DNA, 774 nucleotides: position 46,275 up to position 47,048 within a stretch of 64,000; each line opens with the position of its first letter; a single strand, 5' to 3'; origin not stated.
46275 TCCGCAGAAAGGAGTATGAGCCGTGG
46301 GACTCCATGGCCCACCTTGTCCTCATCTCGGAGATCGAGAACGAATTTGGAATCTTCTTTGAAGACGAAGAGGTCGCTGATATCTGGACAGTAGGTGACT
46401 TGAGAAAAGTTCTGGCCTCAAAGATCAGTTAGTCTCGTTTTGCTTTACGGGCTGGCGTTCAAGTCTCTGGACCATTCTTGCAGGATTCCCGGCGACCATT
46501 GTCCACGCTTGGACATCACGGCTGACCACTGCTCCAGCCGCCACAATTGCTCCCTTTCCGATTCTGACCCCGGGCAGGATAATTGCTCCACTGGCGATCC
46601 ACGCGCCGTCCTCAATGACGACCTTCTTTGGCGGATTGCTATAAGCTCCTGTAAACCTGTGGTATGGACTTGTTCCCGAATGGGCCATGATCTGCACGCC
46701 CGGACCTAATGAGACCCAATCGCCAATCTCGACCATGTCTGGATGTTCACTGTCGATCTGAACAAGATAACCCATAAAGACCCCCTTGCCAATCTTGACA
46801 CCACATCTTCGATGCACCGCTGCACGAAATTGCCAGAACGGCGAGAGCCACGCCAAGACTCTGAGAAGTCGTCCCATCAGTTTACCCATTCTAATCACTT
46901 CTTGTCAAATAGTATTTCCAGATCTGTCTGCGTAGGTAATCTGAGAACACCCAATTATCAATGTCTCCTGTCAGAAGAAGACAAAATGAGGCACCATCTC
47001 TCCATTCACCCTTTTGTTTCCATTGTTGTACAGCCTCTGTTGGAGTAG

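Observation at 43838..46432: Bacterial-type AcpS + FkbH-like loader + acyl carrier protein cassette in an archaeal context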

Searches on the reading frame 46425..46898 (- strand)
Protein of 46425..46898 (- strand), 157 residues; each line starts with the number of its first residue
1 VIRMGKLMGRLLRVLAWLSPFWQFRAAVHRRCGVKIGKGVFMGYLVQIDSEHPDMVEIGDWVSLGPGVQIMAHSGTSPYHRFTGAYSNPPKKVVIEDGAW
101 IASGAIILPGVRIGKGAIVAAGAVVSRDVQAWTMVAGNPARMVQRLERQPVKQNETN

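Call 3: search_protein_families(library=pfam, proteins=[window:46425-46898:-], max_evalue=0.01)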
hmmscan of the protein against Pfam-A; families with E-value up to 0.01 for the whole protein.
window:46425-46898:- (157 aa): 3 families
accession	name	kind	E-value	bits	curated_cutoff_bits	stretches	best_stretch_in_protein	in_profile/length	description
PF00132.30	Hexapep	-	3.3e-14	52.3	27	1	93-126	2-35/36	Bacterial transferase hexapeptide (six repeats)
PF14602.12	Hexapep_2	-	7.4e-05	22.8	27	1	93-126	2-33/34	Hexapeptide repeat of succinyl-transferase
PF25084.1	LbH_EIF2B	-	0.0015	18.9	54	0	92-130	61-98/105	EIF2B subunit epsilon LbH domain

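Call 4: search_protein_families(library=ncbifam, proteins=[window:46425-46898:-], max_evalue=0.01)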
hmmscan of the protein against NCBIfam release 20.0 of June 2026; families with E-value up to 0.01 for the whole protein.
window:46425-46898:- (157 aa): 43 families (the best 25 are shown)
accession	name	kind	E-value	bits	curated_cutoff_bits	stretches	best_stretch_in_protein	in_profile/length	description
NF058585.1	HptprglPActTf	PfamEq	3.3e-19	69.1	300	1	15-154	36-168/172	heptaprenylglyceryl phosphate O-acetyltransferase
NF007797.0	PRK10502.1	subfamily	6.2e-19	68.3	192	2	91-144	124-177/183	WcaF family extracellular polysaccharide biosynthesis acetyltransferase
TIGR03308.1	phn_thr-fam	hypoth_equivalog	1.6e-17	64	201.65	1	91-145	107-161/204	phosphonate metabolim protein, transferase hexapeptide repeat family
NF007499.0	PRK10092.1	equivalog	4.1e-17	62.6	314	1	56-146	94-183/183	maltose O-acetyltransferase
TIGR03532.1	DapD_Ac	equivalog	2.5e-16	60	231.75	1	83-150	150-218/231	2,3,4,5-tetrahydropyridine-2,6-dicarboxylate N-acetyltransferase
NF000311.1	Vat_ABCDEFH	equivalog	6.5e-15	55.2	300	1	93-149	111-168/201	Vat family streptogramin A O-acetyltransferase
TIGR03570.1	NeuD_NnaD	subfamily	1.2e-14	54.3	160.8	1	34-141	100-202/202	NeuD/PglB/VioB family sugar acetyltransferase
NF033468.1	stregram_VatI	exception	2.9e-14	53.3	415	1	92-146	110-166/208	streptogramin A O-acetyltransferase Vat(I)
NF000490.1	chloram_CatB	equivalog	6.2e-14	51.8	350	1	81-145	100-163/210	type B chloramphenicol O-acetyltransferase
NF000111.1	stregram_VatD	exception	3.6e-13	49.8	400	1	54-152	59-174/209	streptogramin A O-acetyltransferase Vat(D)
NF041874.1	EPS_EpsC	equivalog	7e-13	48.6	150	1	25-145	53-166/168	serine O-acetyltransferase EpsC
NF000504.1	stregram_VatH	exception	1.3e-12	48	475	1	93-145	118-170/216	streptogramin A O-acetyltransferase Vat(H)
NF007240.0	PRK09677.1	equivalog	1.1e-11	44.6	243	1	90-147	128-185/192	putative lipopolysaccharide biosynthesis O-acetyl transferase WbbJ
NF038307.1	EPS_acetyl_HpsU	equivalog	1.8e-11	44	305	1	90-142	122-174/178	hormogonium polysaccharide biosynthesis acetyltransferase HpsU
TIGR02353.1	NRPS_term_dom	equivalog_domain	3e-11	42.4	423.1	1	24-140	588-695/695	Pls/PosA family non-ribosomal peptide synthetase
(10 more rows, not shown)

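Call 91: find_homologous_proteins(query=window:46425-46889:-, max_evalue=0.00001)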
Query window:46425-46889:- (154 aa): 1782 proteins with E <= 0.00001 among 2108 candidates; the best 120 are listed.
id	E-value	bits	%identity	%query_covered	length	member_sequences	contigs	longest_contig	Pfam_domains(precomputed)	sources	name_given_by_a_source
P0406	1.6e-86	306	88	100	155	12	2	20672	PF14602.13,PF00132.31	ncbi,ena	-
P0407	1.7e-81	290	82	99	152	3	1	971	PF14602.13,PF00132.31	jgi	-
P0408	3.1e-72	260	78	94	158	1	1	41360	PF00132.31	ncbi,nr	ncbi:MAG: acyltransferase [Candidatus Thorarchaeota archaeon]|nr:acyltransferase [Candidatus Thorarc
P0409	4.0e-70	253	74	97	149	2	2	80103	PF14602.13,PF00132.31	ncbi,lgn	-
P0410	5.2e-68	246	72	97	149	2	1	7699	PF00132.31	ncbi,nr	ncbi:acyltransferase [Candidatus Thorarchaeota archaeon]|nr:MAG: acyltransferase [Candidatus Thorarc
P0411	3.7e-67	243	72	99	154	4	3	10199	PF14602.13,PF00132.31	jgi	-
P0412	1.7e-65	238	73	94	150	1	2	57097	PF00132.31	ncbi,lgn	ncbi:MAG: acyltransferase [Candidatus Thorarchaeota archaeon]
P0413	3.8e-64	233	68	91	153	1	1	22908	PF14602.13,PF00132.31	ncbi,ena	-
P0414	3.9e-64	233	71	94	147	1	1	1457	PF14602.13,PF00132.31,PF25087.2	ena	-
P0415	3.0e-63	230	71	95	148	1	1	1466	PF00132.31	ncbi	-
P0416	3.7e-63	230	70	95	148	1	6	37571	PF00132.31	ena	-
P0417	1.4e-62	228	69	95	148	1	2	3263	PF00132.31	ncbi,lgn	ncbi:MAG: acyltransferase [Candidatus Thorarchaeota archaeon]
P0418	1.5e-62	228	71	95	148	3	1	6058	PF00132.31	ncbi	ncbi:MAG: acyltransferase [Candidatus Thorarchaeota archaeon]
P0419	2.3e-61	224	68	95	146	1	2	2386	PF14602.13,PF00132.31,PF25087.2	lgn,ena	-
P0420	5.5e-61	223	66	95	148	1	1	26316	PF00132.31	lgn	-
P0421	8.0e-61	222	67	94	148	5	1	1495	PF14602.13,PF00132.31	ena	-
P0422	9.0e-61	222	69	87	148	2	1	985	PF14602.13,PF00132.31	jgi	jgi:acetyltransferase-like isoleucine patch superfamily enzyme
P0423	1.0e-60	222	67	94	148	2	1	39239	PF00132.31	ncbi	ncbi:MAG: acyltransferase [Candidatus Thorarchaeota archaeon]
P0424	1.2e-60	222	67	94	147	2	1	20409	PF14602.13,PF00132.31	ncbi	-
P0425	1.3e-60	222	69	94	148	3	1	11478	PF00132.31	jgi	-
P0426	1.5e-60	222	66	95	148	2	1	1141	PF00132.31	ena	-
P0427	1.5e-60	222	67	94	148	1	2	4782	PF00132.31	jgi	jgi:acetyltransferase-like isoleucine patch superfamily enzyme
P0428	1.8e-60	221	67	94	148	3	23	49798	PF00132.31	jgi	jgi:acetyltransferase-like isoleucine patch superfamily enzyme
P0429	2.8e-60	221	67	94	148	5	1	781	PF00132.31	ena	-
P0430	3.3e-60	221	67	95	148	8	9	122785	PF00132.31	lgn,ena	-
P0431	4.8e-60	220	68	94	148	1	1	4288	PF00132.31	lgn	-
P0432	8.6e-60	219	66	95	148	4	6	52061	PF00132.31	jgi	jgi:acetyltransferase-like isoleucine patch superfamily enzyme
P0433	9.9e-60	219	67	94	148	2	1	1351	PF00132.31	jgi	-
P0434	1.6e-59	218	68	94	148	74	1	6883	PF14602.13,PF00132.31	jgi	jgi:acetyltransferase-like isoleucine patch superfamily enzyme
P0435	2.3e-59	218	70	95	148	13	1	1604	PF14602.13,PF00132.31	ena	-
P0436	6.4e-59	216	69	92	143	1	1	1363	PF14602.13,PF00132.31,PF25087.2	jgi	jgi:acetyltransferase-like isoleucine patch superfamily enzyme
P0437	7.0e-59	216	66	94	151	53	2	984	PF00132.31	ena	-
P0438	8.2e-59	216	67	92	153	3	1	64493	PF00132.31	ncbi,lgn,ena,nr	ncbi:MAG: putative acetyltransferase [Candidatus Heimdallarchaeota archaeon LC_3]|nr:MAG: putative a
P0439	8.5e-59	216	65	95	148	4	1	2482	PF14602.13,PF00132.31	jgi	jgi:acetyltransferase-like isoleucine patch superfamily enzyme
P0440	1.0e-58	216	66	94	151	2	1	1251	PF14602.13,PF00132.31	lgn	-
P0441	1.6e-58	215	67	94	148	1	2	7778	PF00132.31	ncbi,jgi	-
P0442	1.0e-57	212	66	94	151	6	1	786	PF14602.13,PF00132.31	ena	-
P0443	1.2e-57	212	67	94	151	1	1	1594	PF00132.31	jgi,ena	-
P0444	1.6e-57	212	61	98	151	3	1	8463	PF14602.13,PF00132.31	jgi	jgi:acetyltransferase-like isoleucine patch superfamily enzyme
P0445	2.2e-57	211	64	93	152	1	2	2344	PF14602.13,PF00132.31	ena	-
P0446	3.2e-57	211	64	93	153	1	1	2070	PF14602.13,PF00132.31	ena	-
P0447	4.5e-57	210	66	94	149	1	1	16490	PF14602.13,PF00132.31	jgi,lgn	jgi:acetyltransferase-like isoleucine patch superfamily enzyme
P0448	6.3e-57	210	60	100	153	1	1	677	PF14602.13,PF00132.31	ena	-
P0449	7.0e-57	210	61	99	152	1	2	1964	PF14602.13,PF00132.31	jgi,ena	-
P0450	9.5e-57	209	63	94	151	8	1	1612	PF00132.31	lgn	-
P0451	2.2e-56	208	61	99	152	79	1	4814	PF14602.13,PF00132.31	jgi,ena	-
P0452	3.4e-56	207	62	99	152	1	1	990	PF14602.13,PF00132.31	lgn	-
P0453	1.3e-55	206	61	98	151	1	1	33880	PF14602.13,PF00132.31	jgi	-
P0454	6.2e-55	203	57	99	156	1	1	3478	PF14602.13,PF00132.31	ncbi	-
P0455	8.8e-55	203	61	94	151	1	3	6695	PF00132.31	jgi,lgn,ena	-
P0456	1.9e-54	202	63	94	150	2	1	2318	PF00132.31,PF25087.2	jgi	jgi:maltose O-acetyltransferase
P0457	2.0e-54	202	58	98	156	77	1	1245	PF14602.13,PF00132.31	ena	-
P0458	2.8e-54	201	64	94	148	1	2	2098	PF00132.31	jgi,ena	-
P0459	3.8e-54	201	61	94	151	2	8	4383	PF14602.13,PF00132.31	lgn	-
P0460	3.9e-54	201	63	94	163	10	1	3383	PF14602.13,PF00132.31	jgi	-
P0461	4.2e-54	201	62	94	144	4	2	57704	PF00132.31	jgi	-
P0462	4.5e-54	201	59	94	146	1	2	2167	PF14602.13,PF00132.31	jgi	jgi:acetyltransferase-like isoleucine patch superfamily enzyme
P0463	5.9e-54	200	63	94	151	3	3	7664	PF00132.31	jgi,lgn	-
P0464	7.7e-54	200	63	94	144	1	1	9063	PF14602.13,PF00132.31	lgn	-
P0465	8.5e-54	200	60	94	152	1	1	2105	PF14602.13,PF00132.31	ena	-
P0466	1.1e-53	199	62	94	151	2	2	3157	PF14602.13,PF00132.31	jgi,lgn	-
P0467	1.1e-53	199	57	98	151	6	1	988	PF14602.13,PF00132.31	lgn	-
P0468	1.1e-53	199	64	93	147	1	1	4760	PF14602.13,PF00132.31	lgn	-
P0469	1.9e-53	199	62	94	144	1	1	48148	PF14602.13,PF00132.31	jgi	jgi:acetyltransferase-like isoleucine patch superfamily enzyme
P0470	3.6e-53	198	62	94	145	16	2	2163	PF14602.13,PF00132.31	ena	-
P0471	4.2e-53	197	61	94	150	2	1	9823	PF14602.13,PF00132.31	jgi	jgi:acetyltransferase-like isoleucine patch superfamily enzyme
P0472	9.2e-53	196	62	94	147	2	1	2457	PF14602.13,PF00132.31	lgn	-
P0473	4.0e-52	194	60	100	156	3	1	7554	PF00132.31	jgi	jgi:acetyltransferase-like isoleucine patch superfamily enzyme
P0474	9.6e-52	193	62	93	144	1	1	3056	PF00132.31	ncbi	ncbi:MAG: acyltransferase [Candidatus Thorarchaeota archaeon]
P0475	1.4e-51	192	58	94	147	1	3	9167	PF14602.13,PF00132.31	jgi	jgi:acetyltransferase-like isoleucine patch superfamily enzyme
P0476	2.8e-51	192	62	95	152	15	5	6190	PF14602.13,PF00132.31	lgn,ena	-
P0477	3.8e-51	191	61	97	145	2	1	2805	PF00132.31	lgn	-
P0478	7.7e-51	190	60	95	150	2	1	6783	PF14602.13,PF00132.31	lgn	-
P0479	2.2e-50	189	59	94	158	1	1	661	PF00132.31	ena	-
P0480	2.9e-50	188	62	94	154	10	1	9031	PF14602.13,PF00132.31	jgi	jgi:acetyltransferase-like isoleucine patch superfamily enzyme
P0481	1.4e-49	186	59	94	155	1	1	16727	PF14602.13,PF00132.31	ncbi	-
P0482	1.5e-49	186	68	82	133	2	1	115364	PF14602.13,PF00132.31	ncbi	-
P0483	1.6e-49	186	59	94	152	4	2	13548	PF14602.13,PF00132.31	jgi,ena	-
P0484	2.1e-49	185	59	97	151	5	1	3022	PF00132.31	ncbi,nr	ncbi:MAG TPA: acyltransferase [Candidatus Hodarchaeales archaeon]|nr:acyltransferase [Candidatus Hod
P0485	3.2e-49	185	58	92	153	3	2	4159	PF00132.31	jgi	jgi:acetyltransferase-like isoleucine patch superfamily enzyme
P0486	9.2e-49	183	57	93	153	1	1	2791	PF14602.13,PF00132.31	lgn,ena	-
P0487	1.8e-48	182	58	94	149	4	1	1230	PF14602.13,PF00132.31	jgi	-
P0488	3.3e-48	182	57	94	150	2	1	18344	PF00132.31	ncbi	ncbi:MAG: acyltransferase [Candidatus Hodarchaeales archaeon]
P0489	6.4e-48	181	55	94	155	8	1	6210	PF14602.13,PF00132.31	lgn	-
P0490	1.2e-47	180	56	94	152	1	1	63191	PF00132.31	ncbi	-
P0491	1.7e-47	179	56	94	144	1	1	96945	PF00132.31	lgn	-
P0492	2.0e-47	179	55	94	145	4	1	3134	PF00132.31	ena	-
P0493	2.3e-47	179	54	100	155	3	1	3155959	PF14602.13,PF00132.31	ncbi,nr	ncbi:MAG: acyltransferase [Candidatus Heimdallarchaeota archaeon]|nr:MAG: acyltransferase [Candidatu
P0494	3.1e-47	178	56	94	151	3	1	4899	PF00132.31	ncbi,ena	-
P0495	1.2e-46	176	55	94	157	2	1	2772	PF14602.13,PF00132.31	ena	-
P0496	4.0e-46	175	55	94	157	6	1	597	PF14602.13,PF00132.31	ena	-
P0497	8.4e-46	174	55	94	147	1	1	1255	PF14602.13,PF00132.31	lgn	-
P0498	1.4e-45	173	52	99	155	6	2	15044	PF00132.31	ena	-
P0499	1.4e-45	173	56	95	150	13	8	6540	PF14602.13,PF00132.31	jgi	jgi:acetyltransferase-like isoleucine patch superfamily enzyme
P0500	8.2e-43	164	53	100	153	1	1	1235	PF14602.13,PF00132.31,PF25087.2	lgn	-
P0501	1.8e-32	130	50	92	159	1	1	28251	PF14602.13,PF00132.31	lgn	-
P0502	1.4e-31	127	63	66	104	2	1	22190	PF00132.31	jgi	-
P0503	2.6e-30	123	52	86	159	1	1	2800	PF14602.13,PF00132.31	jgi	jgi:acetyltransferase-like isoleucine patch superfamily enzyme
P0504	5.5e-30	122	49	85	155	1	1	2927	PF14602.13,PF00132.31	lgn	-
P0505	5.7e-30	122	47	90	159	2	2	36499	PF14602.13,PF00132.31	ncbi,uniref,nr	ncbi:hypothetical protein A5697_03780 [Mycobacterium sp. E3251]|uniref:acyltransferase n=1 Tax=uncla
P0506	9.6e-30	122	50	88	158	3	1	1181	PF14602.13,PF00132.31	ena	-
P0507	9.7e-30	122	49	86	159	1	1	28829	PF14602.13,PF00132.31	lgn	-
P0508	1.4e-29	121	48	92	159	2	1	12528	PF14602.13,PF00132.31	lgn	-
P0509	1.5e-29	121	51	86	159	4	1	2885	PF14602.13,PF00132.31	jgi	jgi:acetyltransferase-like isoleucine patch superfamily enzyme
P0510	1.9e-29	121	50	86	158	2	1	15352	PF14602.13,PF00132.31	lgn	-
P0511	3.9e-29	120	48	86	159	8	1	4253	PF14602.13,PF00132.31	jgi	jgi:acetyltransferase-like isoleucine patch superfamily enzyme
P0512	8.9e-29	118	49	86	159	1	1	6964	PF14602.13,PF00132.31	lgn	-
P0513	1.0e-28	118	48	86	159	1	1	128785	PF14602.13,PF00132.31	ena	-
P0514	2.3e-28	117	48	86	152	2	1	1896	PF00132.31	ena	-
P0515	3.0e-28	117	48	86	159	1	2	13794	PF14602.13,PF00132.31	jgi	jgi:acetyltransferase-like isoleucine patch superfamily enzyme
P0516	5.2e-28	116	47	86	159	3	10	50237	PF14602.13,PF00132.31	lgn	-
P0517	9.0e-28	115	48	86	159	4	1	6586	PF14602.13,PF00132.31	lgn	-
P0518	7.8e-27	112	45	92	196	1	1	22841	PF00132.31,PF25087.2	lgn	-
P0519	1.3e-26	111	46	92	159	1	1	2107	PF14602.13,PF00132.31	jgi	jgi:acetyltransferase-like isoleucine patch superfamily enzyme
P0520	1.4e-26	111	46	92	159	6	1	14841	PF14602.13,PF00132.31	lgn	-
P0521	1.6e-26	111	49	90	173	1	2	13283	PF00132.31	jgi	-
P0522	1.9e-26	111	45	92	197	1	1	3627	PF00132.31,PF25087.2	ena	-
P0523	4.2e-26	110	46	86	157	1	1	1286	PF14602.13,PF00132.31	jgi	jgi:acetyltransferase-like isoleucine patch superfamily enzyme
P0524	8.1e-26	109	43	92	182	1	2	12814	PF14602.13,PF00132.31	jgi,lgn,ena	-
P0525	1.1e-25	108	45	91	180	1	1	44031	PF14602.13,PF00132.31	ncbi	-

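Call 92: find_encoding_contigs(protein=P0493, flank=6000, max_places=1)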
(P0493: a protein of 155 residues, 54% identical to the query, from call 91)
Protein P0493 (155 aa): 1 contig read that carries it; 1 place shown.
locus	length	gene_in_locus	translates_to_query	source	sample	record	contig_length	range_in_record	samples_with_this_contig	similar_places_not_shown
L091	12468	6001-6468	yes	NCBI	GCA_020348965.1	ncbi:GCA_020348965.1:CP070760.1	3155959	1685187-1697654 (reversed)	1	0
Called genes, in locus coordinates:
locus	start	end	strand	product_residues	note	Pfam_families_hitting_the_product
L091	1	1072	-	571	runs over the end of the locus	PF04563:RNA_pol_Rpb2_1, PF04561:RNA_pol_Rpb2_2, PF04565:RNA_pol_Rpb2_3, PF04566:RNA_pol_Rpb2_4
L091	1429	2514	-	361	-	-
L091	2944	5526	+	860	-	PF00133:tRNA-synt_1, PF09334:tRNA-synt_1g, PF08264:Anticodon_1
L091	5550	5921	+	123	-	PF06677:Auto_anti-p27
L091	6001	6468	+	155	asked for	PF00132:Hexapep, PF14602:Hexapep_2 (weak)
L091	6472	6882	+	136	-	PF00903:Glyoxalase (weak), PF13669:Glyoxalase_4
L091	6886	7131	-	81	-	-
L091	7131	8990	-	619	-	PF21211:FkbH_N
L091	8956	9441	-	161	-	PF01648:ACPS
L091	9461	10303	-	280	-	PF01522:Polysacc_deac_1, PF10096:DUF2334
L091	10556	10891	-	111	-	-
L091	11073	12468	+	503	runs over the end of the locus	PF02516:STT3, PF13231:PMT_2 (weak)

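Call 93: find_encoding_contigs(protein=P0438, flank=6000, max_places=1)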
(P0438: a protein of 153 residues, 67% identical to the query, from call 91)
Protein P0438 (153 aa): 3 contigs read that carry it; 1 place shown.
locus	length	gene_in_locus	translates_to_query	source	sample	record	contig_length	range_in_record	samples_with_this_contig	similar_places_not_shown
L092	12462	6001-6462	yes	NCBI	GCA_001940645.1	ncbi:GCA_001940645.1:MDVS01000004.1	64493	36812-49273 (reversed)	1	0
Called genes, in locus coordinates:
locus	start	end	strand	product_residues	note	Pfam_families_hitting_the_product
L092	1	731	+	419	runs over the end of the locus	PF01637:ATPase_2 (weak), PF13191:AAA_16, PF24883:NPHP3_N (weak), PF00004:AAA, PF13401:AAA_22, PF22606:Cdc6-ORC-like_ATPase_lid, PF22703:Cdc6_lid, PF09079:WHD_Cdc6, +1 more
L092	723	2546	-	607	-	PF04042:DNA_pol_E_B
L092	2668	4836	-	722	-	PF02516:STT3, PF13231:PMT_2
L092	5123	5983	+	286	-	PF01522:Polysacc_deac_1, PF10096:DUF2334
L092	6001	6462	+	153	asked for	PF00132:Hexapep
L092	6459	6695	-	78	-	PF00550:PP-binding (weak)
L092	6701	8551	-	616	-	PF21211:FkbH_N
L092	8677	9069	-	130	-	PF00903:Glyoxalase, PF12681:Glyoxalase_2 (faint), PF13669:Glyoxalase_4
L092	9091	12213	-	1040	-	PF01935:DUF87 (weak), PF05872:HerA_C (weak)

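Call 94: find_encoding_contigs(protein=P0505, flank=6000, max_places=1)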
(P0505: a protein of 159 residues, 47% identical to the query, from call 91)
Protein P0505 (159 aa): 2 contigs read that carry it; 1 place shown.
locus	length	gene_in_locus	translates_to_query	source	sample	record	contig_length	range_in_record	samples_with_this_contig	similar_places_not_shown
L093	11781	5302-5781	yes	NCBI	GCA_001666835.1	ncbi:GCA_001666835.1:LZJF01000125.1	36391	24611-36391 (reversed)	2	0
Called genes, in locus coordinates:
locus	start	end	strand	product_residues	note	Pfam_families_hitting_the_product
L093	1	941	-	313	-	PF03033:Glyco_transf_28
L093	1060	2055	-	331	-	-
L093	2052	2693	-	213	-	PF08241:Methyltransf_11 (weak)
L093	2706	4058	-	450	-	PF03446:NAD_binding_2 (faint), PF03721:UDPG_MGDP_dh_N, PF03807:F420_oxidored (faint), PF00984:UDPG_MGDP_dh, PF03720:UDPG_MGDP_dh_C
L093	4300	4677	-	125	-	-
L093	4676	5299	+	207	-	-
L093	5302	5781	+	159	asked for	PF00132:Hexapep, PF14602:Hexapep_2 (weak)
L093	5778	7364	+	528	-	PF05199:GMC_oxred_C (faint)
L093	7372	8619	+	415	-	PF01041:DegT_DnrJ_EryC1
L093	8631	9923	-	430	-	-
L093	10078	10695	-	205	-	PF02353:CMAS, PF13489:Methyltransf_23, PF13847:Methyltransf_31, PF08241:Methyltransf_11, PF08242:Methyltransf_12, PF13649:Methyltransf_25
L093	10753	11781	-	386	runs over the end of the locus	PF01041:DegT_DnrJ_EryC1, PF01212:Beta_elim_lyase, PF00155:Aminotran_1_2 (weak), PF00266:Aminotran_5 (weak), PF01053:Cys_Met_Meta_PP (weak), PF01276:OKR_DC_1 (weak)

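Call 95: find_encoding_contigs(protein=P0490, flank=6000, max_places=1)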
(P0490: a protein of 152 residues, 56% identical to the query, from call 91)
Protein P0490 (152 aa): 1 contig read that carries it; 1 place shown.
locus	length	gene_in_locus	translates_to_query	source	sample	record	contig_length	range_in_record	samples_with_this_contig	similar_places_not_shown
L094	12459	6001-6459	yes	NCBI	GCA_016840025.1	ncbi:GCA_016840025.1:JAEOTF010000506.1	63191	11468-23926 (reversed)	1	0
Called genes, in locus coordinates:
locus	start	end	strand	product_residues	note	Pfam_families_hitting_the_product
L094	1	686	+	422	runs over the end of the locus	PF13191:AAA_16, PF13401:AAA_22, PF00004:AAA (weak), PF22606:Cdc6-ORC-like_ATPase_lid (weak), PF22703:Cdc6_lid, PF09079:WHD_Cdc6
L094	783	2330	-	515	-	PF00149:Metallophos, PF04042:DNA_pol_E_B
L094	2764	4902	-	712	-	PF02516:STT3, PF13231:PMT_2, PF21436:STT3-PglB_core (weak)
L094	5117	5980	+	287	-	PF01522:Polysacc_deac_1, PF10096:DUF2334 (weak)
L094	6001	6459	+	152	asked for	PF00132:Hexapep (weak)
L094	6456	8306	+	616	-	PF21211:FkbH_N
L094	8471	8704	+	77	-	-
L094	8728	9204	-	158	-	PF01648:ACPS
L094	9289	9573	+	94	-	-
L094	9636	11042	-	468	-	PF02830:V4R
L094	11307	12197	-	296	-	-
